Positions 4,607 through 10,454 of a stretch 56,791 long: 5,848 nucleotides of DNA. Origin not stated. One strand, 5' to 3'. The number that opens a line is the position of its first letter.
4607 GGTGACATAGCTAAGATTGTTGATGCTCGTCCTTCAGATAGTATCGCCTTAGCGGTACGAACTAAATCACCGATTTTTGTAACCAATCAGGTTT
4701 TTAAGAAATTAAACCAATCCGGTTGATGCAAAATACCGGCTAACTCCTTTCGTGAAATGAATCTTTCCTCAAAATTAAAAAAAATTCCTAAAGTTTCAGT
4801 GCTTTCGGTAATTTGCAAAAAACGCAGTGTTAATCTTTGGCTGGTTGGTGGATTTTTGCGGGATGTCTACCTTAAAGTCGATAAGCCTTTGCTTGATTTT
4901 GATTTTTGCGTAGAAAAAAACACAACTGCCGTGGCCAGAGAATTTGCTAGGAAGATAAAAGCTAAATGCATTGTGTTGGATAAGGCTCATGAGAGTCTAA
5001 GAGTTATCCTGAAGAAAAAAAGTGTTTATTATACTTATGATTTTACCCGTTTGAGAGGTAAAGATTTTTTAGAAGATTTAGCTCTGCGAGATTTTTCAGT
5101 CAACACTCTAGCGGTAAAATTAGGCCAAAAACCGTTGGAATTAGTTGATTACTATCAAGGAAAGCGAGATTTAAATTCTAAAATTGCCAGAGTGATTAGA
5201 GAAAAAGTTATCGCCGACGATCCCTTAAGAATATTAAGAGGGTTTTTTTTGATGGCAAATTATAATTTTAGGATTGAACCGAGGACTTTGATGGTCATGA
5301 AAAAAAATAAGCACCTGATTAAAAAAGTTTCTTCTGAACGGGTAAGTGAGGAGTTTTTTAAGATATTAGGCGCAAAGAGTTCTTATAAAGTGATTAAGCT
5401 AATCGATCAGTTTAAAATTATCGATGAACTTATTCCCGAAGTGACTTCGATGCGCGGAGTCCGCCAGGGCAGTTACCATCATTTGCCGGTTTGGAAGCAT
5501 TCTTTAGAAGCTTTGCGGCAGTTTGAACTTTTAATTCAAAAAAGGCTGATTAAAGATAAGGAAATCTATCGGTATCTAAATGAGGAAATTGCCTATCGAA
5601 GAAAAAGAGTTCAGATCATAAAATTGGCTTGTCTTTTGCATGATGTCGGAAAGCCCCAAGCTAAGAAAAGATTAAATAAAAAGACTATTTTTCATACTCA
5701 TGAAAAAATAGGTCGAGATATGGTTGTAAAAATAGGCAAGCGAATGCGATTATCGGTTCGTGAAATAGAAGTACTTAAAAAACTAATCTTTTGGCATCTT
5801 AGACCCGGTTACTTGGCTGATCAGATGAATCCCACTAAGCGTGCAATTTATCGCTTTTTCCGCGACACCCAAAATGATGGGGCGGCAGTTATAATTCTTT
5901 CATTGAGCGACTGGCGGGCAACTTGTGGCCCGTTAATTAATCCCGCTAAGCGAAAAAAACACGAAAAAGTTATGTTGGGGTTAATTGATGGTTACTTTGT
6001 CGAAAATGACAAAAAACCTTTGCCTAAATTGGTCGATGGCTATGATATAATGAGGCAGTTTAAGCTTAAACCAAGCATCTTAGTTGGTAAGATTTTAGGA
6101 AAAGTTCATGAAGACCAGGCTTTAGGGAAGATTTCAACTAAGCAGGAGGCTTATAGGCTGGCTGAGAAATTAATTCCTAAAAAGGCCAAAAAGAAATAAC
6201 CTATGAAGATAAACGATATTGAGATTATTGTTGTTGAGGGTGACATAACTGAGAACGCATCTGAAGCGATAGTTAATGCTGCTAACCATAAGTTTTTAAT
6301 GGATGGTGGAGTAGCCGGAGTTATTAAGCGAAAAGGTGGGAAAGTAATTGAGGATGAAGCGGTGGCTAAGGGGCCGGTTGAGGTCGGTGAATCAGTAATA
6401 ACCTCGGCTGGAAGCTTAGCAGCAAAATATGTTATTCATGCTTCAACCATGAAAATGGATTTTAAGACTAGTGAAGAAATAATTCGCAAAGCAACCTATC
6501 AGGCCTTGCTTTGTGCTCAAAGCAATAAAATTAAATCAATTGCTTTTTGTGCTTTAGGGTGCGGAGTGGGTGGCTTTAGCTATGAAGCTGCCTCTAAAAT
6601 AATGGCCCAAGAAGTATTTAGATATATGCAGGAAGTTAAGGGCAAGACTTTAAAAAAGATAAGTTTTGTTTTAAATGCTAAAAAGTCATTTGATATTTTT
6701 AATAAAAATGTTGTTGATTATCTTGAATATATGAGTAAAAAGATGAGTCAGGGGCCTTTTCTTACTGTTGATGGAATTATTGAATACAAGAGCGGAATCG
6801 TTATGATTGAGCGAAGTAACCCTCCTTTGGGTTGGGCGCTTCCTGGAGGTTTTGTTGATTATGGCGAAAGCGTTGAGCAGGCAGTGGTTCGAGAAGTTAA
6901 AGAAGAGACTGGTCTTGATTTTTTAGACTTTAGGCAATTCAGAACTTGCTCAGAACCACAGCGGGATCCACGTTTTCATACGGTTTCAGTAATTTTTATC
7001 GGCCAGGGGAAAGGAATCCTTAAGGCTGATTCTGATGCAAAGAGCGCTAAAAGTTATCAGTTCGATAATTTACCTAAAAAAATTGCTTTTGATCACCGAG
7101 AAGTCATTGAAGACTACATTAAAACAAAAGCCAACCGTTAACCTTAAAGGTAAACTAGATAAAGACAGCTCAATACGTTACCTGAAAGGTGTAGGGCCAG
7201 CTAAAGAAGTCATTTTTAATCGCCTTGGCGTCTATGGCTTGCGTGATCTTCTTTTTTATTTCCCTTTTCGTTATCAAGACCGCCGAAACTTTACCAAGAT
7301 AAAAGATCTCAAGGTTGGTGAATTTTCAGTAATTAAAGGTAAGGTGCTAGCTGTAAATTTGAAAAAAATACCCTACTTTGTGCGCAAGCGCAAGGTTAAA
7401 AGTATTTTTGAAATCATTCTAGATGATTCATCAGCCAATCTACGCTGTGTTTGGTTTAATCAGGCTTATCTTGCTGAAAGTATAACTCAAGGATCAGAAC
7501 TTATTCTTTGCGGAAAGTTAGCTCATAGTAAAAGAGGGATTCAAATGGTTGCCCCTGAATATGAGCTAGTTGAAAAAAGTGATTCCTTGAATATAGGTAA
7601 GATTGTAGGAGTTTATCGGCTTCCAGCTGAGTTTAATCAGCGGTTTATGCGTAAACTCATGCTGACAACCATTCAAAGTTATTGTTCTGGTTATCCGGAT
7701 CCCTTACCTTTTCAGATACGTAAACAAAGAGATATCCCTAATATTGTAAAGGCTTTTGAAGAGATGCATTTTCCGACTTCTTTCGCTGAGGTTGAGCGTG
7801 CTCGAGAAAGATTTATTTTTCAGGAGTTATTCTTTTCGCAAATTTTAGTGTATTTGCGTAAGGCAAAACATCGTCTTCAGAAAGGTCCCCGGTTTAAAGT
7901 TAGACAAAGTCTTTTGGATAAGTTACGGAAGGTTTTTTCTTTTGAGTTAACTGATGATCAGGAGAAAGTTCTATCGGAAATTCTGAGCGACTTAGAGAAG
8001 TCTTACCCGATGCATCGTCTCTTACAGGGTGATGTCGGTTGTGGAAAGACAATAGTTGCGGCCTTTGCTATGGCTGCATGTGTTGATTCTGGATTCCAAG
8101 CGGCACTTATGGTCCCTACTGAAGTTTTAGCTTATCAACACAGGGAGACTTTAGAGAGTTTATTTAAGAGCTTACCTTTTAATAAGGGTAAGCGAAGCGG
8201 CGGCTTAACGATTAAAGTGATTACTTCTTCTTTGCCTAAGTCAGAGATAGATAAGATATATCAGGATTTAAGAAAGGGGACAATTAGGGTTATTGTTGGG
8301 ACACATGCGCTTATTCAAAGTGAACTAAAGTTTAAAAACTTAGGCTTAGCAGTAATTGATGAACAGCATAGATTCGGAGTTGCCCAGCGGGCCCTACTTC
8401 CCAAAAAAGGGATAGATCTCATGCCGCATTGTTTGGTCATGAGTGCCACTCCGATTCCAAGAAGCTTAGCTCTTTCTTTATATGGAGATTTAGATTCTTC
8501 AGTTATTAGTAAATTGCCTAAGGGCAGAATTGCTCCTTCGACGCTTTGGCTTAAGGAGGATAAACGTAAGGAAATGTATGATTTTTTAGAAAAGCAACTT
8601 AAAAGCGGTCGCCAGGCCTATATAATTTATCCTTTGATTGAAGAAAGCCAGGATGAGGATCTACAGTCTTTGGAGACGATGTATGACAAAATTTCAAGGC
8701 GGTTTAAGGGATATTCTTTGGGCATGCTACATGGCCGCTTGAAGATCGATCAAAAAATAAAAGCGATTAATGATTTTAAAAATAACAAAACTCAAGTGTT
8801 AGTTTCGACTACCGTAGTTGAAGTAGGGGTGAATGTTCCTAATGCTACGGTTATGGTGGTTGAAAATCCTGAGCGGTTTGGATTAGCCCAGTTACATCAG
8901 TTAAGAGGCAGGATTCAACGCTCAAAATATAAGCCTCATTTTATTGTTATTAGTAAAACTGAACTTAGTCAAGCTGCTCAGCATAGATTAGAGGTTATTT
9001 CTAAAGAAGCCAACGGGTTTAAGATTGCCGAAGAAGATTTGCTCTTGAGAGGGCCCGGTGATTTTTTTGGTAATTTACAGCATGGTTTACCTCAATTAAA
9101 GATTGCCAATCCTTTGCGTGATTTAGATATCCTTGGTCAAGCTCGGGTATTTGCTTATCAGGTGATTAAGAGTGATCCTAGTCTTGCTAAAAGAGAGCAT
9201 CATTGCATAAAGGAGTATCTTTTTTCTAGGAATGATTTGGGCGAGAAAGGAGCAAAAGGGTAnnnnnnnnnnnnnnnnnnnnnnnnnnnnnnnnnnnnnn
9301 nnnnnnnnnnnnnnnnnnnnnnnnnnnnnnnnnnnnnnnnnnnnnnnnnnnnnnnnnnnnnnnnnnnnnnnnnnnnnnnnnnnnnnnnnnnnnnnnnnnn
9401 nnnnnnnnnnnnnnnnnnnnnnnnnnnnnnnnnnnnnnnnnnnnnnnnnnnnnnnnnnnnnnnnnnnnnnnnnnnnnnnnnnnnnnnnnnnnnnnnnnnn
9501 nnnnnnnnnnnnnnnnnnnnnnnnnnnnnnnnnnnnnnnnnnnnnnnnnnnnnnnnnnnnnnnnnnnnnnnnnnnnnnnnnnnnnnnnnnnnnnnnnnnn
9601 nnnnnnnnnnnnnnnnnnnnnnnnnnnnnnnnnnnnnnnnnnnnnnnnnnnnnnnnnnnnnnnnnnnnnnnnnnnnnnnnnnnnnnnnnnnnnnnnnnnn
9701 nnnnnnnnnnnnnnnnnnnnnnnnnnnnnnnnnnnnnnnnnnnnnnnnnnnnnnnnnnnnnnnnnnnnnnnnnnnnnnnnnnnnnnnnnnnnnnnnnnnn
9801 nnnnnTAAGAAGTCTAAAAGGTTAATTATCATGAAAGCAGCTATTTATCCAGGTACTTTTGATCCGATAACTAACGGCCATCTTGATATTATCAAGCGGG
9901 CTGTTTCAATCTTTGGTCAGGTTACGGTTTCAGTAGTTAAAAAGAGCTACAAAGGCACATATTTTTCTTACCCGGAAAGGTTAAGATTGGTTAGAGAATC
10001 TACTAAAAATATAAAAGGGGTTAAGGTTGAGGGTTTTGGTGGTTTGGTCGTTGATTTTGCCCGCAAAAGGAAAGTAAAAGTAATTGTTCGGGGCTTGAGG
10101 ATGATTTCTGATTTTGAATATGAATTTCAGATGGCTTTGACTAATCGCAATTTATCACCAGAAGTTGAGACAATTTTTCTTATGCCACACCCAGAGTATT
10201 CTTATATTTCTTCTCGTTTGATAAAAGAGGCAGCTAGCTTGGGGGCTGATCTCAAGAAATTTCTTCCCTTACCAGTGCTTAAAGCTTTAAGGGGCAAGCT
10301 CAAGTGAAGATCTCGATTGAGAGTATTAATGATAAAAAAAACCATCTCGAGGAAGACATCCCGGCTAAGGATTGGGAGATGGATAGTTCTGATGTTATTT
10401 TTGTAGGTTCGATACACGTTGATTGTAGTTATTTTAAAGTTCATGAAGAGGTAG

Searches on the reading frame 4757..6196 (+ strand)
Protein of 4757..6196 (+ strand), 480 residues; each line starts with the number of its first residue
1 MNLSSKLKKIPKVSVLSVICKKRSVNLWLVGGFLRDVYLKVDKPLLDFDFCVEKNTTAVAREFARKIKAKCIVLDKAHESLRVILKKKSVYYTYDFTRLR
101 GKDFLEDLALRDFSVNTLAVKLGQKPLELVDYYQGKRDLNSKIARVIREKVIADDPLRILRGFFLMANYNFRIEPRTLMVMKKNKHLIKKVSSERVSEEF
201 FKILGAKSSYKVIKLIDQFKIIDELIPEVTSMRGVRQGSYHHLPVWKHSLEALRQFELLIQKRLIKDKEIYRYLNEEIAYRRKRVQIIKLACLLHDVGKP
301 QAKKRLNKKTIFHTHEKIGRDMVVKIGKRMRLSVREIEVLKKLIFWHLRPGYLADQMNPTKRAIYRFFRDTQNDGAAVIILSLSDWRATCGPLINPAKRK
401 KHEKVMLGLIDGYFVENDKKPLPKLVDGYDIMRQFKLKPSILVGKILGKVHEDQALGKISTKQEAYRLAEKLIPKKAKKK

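Call 48: search_protein_families(library=pfam, proteins=[window:4757-6196:+], max_evalue=0.00001)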
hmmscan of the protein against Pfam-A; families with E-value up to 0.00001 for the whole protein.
window:4757-6196:+ (480 aa): 3 families
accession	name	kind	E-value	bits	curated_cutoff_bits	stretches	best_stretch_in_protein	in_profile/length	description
PF12627.12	PolyA_pol_RNAbd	-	6.5e-16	58.3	22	1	170-231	1-62/64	Probable RNA and SrmB- binding site of polymerase A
PF01743.26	PolyA_pol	-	8.2e-15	55.7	23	1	27-143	1-124/126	Poly A polymerase head domain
PF01966.28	HD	-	9.1e-12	45.7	22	1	271-363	12-104/116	HD domain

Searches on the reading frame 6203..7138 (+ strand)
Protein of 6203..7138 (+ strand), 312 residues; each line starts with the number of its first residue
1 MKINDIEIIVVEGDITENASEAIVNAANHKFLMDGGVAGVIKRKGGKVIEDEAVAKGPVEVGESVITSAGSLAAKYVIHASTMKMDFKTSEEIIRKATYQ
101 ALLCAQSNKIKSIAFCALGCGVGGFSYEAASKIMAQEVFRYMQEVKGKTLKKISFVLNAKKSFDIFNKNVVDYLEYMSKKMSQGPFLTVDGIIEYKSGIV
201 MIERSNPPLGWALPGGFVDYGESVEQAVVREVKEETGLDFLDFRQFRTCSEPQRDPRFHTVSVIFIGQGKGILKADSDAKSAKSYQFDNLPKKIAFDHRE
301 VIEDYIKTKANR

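Call 48: search_protein_families(library=pfam, proteins=[window:6203-7138:+], max_evalue=0.00001)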
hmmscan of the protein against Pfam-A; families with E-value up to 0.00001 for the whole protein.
window:6203-7138:+ (312 aa): 2 families
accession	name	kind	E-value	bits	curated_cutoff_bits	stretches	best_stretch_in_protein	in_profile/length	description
PF01661.27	Macro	-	9.1e-32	109.9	22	1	24-134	1-118/118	Macro domain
PF00293.34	NUDIX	-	1.9e-21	76.9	21.1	1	191-304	8-133/134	NUDIX domain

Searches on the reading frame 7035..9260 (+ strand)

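Call 48: search_protein_families(library=pfam, proteins=[window:7035-9260:+], max_evalue=0.00001)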
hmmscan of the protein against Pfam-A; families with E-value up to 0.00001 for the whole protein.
window:7035-9260:+ (742 aa): 6 families
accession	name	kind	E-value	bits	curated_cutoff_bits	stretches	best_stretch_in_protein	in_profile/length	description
PF17191.10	RecG_wedge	-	1.2e-25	90.4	23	1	47-214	2-160/162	RecG wedge domain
PF00271.37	Helicase_C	-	5.6e-23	81.7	23.5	1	513-630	5-109/110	Helicase conserved C-terminal domain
PF00270.35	DEAD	-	1.3e-21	77.5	26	1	306-477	1-163/167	DEAD/DEAH box helicase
PF19833.4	RecG_dom3_C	-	2.4e-12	47.2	26.8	1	660-727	3-71/87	ATP-dependent DNA helicase RecG, domain 3, C-terminal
PF04851.21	ResIII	-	1.1e-10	42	22.5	1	303-473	2-162/164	Type III restriction enzyme, res subunit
PF01336.31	tRNA_anti-codon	-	1.7e-10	41.1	27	1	100-179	3-75/75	OB-fold nucleic acid binding domain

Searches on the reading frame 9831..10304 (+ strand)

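Call 48: search_protein_families(library=pfam, proteins=[window:9831-10304:+], max_evalue=0.00001)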
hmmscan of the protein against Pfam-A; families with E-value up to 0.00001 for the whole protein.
window:9831-10304:+ (158 aa): 1 family
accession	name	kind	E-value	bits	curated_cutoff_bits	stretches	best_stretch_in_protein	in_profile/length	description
PF01467.32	CTP_transf_like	-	3.6e-27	95.6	21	1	5-133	1-132/133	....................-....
